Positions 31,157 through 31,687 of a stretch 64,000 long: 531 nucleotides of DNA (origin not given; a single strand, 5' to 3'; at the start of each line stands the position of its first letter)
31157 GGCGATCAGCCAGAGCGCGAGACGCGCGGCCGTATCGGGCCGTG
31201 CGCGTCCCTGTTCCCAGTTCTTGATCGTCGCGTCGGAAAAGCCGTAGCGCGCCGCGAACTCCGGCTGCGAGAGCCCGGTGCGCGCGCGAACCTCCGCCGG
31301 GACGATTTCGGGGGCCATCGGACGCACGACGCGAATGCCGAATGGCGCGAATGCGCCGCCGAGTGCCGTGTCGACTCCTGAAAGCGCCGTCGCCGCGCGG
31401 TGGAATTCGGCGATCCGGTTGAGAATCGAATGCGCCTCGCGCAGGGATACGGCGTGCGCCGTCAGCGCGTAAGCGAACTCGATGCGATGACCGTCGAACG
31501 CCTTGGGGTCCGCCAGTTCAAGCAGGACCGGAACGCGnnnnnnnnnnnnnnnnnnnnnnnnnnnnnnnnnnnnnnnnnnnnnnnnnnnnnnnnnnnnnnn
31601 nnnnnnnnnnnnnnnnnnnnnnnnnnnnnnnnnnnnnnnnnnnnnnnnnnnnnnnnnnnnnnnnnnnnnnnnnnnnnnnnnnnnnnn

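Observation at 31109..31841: HigB/HigA-like toxin-antitoxin pair with a shortened toxin overlapping its antitoxin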

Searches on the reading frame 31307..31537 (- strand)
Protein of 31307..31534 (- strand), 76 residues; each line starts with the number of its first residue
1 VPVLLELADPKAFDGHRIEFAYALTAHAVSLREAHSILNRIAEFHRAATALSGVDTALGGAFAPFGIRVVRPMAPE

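Call 22: search_protein_families(library=pfam, proteins=[window:31307-31534:-], max_evalue=10)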
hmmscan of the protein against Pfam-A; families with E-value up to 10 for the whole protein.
seq(76 aa): 0 families

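Call 81: search_solved_structures(query=A7, max_evalue=10)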
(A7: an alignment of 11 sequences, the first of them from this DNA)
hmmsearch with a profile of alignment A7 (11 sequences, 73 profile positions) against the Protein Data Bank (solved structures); distinct sequences matched with E-value up to 10: 14.
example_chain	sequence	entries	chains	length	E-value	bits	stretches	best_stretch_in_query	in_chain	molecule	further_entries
2bcw_B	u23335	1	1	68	0.0099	19.2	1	12-71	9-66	50S ribosomal protein L7/L12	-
3j9y_7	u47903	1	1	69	0.011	19.1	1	12-71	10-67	50S ribosomal protein L7/L12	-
1ctf_A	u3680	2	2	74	0.014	18.8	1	12-71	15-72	RIBOSOMAL PROTEIN L7/L12 | 50S ribosomal protein L7/L12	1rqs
4wbt_A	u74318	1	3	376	0.029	17.7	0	25-54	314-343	Probable histidinol-phosphate aminotransferase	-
9dt9_A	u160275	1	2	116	0.041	17.2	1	25-45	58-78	231_C2_TrkA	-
1dd3_A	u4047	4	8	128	0.19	15.1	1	13-72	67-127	50S RIBOSOMAL PROTEIN L7/L12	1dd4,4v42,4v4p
6cky_A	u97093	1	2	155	0.41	14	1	40-72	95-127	Glyoxalase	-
7pao_W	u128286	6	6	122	0.59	13.5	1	26-71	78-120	50S ribosomal protein L7/L12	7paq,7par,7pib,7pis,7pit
4v4v_B3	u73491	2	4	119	0.65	13.4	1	12-71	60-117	50S ribosomal protein L7/L12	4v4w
1rqu_A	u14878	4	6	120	0.68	13.3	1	12-71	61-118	50S ribosomal protein L7/L12 | 50S ribosomal protein L12 | Large ribosomal subunit protein bL12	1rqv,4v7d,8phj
5gui_A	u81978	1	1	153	0.68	13.3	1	19-58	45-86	Chaperone protein ClpC1, chloroplastic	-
7wij_A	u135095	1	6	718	0.69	13.3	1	19-59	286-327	Geranylgeranyl diphosphate synthase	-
3j7z_6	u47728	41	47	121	0.69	13.3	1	12-71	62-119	50S ribosomal protein L7/L12 | Large ribosomal subunit protein bL12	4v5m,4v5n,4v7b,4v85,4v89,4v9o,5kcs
7pkt_m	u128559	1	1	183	1.2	12.5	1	34-67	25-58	Mitochondrial ribosomal protein L17,bL17m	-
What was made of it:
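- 31325..31534 (-): A residues 32-101: immunity (toxin-neutralising) domain with beta-alpha-alpha-beta-alpha-beta topology, bL12 C-terminal-domain/ClpS-like. Profile against PDB: top three hits are bL12 CTD at E about 0.01: call 81.
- On bL12 C-terminal domain / ClpS-like fold (for A residues 32-101): PDB profile search: top three hits are bL12 CTD at E about 0.01 (call 81).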
